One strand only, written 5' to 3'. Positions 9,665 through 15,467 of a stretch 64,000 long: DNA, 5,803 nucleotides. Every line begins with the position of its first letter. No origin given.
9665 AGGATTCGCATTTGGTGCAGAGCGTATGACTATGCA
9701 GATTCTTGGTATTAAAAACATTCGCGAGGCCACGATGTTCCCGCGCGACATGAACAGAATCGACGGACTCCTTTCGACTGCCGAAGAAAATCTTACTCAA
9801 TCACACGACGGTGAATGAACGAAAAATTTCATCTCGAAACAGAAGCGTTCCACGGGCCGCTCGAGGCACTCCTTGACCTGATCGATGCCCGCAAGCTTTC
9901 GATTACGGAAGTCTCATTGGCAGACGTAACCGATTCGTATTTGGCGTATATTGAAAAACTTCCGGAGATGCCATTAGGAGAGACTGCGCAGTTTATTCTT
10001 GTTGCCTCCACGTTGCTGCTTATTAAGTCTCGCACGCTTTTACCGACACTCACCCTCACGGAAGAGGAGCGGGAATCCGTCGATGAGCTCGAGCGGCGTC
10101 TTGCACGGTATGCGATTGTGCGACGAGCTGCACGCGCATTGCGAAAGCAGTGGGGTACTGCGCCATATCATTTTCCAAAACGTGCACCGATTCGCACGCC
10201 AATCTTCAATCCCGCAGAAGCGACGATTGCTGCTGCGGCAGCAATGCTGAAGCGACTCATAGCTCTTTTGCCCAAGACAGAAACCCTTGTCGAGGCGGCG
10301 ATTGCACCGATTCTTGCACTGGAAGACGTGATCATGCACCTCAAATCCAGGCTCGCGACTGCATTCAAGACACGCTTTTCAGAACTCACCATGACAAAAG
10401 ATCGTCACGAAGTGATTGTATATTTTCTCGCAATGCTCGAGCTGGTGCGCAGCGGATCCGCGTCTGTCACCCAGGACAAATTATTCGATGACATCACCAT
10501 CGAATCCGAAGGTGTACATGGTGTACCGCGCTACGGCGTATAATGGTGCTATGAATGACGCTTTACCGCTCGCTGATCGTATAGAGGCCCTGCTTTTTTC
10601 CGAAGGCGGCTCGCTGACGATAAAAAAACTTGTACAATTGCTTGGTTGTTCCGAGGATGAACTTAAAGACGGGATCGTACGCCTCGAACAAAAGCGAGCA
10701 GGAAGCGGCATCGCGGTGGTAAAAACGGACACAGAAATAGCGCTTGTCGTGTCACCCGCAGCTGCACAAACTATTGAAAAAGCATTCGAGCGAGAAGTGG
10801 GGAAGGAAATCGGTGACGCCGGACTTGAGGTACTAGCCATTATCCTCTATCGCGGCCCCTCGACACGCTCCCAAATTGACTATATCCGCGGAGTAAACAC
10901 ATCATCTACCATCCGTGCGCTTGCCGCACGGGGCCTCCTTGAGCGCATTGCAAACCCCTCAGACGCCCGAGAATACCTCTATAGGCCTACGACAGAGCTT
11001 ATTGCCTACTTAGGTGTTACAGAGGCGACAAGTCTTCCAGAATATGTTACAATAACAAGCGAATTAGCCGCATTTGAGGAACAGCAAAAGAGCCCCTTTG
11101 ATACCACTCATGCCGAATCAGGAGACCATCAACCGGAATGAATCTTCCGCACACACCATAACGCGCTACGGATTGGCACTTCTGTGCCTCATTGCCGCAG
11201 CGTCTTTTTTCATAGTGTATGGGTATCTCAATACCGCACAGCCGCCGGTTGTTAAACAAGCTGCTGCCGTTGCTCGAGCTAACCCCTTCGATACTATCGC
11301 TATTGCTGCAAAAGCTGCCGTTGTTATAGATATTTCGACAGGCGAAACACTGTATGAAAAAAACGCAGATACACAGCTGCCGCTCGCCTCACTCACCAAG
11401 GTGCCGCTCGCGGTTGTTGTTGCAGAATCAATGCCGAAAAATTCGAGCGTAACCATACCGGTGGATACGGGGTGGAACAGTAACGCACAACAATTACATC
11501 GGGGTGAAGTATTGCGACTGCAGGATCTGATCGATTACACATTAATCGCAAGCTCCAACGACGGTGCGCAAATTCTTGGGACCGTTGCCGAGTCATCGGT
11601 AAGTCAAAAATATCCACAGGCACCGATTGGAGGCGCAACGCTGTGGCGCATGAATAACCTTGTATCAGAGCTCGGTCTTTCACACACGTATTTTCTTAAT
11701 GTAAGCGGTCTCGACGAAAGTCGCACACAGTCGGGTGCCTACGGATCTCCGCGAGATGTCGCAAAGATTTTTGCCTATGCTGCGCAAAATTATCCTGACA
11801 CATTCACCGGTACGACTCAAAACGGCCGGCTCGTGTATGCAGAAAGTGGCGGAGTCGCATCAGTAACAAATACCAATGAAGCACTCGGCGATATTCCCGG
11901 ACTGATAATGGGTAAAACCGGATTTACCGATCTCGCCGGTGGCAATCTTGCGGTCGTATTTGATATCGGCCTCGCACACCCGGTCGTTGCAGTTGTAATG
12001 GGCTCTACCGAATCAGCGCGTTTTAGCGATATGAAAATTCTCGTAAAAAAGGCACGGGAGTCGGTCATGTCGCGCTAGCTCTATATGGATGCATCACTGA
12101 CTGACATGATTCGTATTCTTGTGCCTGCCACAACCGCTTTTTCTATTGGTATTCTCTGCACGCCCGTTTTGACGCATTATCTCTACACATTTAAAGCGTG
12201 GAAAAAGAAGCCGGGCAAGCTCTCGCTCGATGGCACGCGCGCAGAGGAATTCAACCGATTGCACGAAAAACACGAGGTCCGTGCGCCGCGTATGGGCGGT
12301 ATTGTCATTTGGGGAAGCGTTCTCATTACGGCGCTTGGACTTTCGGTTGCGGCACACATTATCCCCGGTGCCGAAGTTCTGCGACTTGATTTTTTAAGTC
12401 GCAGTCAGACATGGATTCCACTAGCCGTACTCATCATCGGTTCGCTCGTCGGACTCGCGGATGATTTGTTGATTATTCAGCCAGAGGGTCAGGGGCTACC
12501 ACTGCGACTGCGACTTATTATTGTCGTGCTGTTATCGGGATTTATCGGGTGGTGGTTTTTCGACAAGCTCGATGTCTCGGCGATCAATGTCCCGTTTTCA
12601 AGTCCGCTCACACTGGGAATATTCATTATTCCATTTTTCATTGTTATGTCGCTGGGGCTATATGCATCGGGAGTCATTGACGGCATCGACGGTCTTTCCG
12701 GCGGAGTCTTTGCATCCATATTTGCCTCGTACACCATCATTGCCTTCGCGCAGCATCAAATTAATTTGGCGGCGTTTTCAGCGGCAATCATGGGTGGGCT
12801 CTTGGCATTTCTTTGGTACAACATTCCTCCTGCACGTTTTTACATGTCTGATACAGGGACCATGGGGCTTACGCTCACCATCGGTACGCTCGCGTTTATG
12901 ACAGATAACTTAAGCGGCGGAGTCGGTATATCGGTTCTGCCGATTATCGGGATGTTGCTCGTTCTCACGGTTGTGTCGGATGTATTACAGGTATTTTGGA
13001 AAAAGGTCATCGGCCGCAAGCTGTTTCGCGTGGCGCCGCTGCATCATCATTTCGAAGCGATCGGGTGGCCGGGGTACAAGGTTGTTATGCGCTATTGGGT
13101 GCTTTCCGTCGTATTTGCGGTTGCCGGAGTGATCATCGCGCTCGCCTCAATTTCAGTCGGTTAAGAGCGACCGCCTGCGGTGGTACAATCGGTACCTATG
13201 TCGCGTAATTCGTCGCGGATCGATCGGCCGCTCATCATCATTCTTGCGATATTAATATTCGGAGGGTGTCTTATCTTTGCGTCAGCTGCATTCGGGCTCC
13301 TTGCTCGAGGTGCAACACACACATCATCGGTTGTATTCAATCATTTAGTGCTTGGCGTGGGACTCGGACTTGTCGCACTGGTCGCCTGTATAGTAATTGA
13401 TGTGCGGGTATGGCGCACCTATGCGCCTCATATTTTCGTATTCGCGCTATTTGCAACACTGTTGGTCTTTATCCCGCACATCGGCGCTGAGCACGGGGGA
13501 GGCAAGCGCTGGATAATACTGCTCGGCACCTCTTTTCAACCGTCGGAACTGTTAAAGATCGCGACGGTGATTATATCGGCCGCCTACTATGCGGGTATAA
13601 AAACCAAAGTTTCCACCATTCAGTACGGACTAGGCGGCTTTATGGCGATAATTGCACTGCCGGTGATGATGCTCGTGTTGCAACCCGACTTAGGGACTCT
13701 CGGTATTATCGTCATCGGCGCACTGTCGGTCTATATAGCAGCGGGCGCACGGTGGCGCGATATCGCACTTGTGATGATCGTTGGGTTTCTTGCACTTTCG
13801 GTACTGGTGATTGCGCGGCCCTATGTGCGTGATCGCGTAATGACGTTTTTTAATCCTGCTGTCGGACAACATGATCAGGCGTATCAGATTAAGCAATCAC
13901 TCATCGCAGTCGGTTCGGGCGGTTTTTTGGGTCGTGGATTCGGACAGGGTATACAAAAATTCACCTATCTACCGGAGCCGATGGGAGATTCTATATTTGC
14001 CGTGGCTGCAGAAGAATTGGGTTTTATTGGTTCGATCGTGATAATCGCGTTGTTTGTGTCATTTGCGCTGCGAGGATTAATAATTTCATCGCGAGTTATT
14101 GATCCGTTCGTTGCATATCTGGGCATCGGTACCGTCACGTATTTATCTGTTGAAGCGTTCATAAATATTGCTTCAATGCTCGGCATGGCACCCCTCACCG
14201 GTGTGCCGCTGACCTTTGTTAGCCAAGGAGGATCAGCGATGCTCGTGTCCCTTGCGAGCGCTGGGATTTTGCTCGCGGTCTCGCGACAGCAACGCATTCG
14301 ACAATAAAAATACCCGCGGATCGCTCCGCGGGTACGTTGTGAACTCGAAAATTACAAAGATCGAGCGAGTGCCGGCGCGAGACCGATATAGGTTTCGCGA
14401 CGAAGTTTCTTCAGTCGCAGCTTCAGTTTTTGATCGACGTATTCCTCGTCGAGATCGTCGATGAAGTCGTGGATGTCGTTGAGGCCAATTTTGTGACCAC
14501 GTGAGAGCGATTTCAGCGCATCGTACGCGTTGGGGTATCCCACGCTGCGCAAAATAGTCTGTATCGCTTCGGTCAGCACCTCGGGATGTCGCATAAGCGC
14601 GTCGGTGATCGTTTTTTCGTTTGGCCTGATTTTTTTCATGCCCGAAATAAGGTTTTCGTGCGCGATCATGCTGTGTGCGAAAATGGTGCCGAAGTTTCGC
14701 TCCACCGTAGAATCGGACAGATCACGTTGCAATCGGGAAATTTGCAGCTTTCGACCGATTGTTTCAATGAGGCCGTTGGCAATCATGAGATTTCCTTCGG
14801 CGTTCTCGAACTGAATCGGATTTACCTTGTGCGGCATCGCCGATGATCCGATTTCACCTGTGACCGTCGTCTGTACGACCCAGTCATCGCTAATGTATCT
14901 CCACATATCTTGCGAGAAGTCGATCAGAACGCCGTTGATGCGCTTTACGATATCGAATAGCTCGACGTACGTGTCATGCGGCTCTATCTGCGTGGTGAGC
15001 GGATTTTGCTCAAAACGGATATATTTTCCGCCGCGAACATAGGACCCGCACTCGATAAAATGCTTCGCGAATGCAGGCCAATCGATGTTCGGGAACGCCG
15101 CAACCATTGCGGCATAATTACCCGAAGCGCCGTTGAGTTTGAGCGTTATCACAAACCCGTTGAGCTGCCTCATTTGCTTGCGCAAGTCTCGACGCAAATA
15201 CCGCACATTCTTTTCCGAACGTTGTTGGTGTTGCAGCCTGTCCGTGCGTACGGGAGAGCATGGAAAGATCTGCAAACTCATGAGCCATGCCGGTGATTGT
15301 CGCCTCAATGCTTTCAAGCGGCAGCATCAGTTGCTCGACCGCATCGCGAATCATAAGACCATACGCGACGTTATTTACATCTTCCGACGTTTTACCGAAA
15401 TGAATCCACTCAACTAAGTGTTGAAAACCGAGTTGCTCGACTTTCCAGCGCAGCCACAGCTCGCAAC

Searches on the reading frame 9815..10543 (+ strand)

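Call 55: search_protein_families(library=pfam, proteins=[window:9815-10543:+], max_evalue=0.0001)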
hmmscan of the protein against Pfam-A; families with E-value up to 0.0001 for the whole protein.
window:9815-10543:+ (242 aa): 1 family
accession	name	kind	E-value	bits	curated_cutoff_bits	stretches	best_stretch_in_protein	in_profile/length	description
PF02616.19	SMC_ScpA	-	1.6e-23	84.4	24.6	1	22-229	1-229/232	Segregation and condensation protein ScpA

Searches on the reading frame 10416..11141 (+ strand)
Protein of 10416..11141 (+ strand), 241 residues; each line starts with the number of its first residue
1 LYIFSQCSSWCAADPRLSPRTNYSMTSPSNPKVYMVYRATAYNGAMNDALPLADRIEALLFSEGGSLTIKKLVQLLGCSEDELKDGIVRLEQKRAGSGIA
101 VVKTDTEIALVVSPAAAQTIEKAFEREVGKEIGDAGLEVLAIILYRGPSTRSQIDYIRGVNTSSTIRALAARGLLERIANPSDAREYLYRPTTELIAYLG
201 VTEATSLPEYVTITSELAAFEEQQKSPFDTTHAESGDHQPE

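Call 84: search_protein_families(library=pfam, proteins=[window:10416-11141:+], max_evalue=0.001)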
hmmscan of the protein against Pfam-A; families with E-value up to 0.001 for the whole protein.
window:10416-11141:+ (241 aa): 4 families
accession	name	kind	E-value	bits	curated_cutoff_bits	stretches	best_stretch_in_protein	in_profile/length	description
PF04079.22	SMC_ScpB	-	1.6e-31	109.5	27.4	1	55-209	2-159/160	Segregation and condensation complex subunit ScpB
PF13463.12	HTH_27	-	0.00051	20.7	22.2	0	159-192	32-65/68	Winged helix DNA-binding domain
PF01047.28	MarR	-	0.00055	20.2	24.6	0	161-186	33-58/59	MarR family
PF12802.13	MarR_2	-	0.00068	20.2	27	0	161-185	36-60/61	MarR family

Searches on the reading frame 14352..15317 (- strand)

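Call 43: search_protein_families(library=pfam, proteins=[window:14352-15317:-], max_evalue=0.001)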
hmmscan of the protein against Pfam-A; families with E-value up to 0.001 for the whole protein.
window:14352-15317:- (321 aa): 3 families
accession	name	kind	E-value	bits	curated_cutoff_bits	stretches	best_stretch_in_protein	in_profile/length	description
PF08328.16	ASL_C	-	4.6e-37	127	35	1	194-311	1-115/115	Adenylosuccinate lyase C-terminal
PF00206.25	Lyase_1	-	4.7e-18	66.1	27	1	40-175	178-305/312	Lyase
PF18312.6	ScsC_N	-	0.00047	20.2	25.8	0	235-253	7-25/34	Copper resistance protein ScsC N-terminal domain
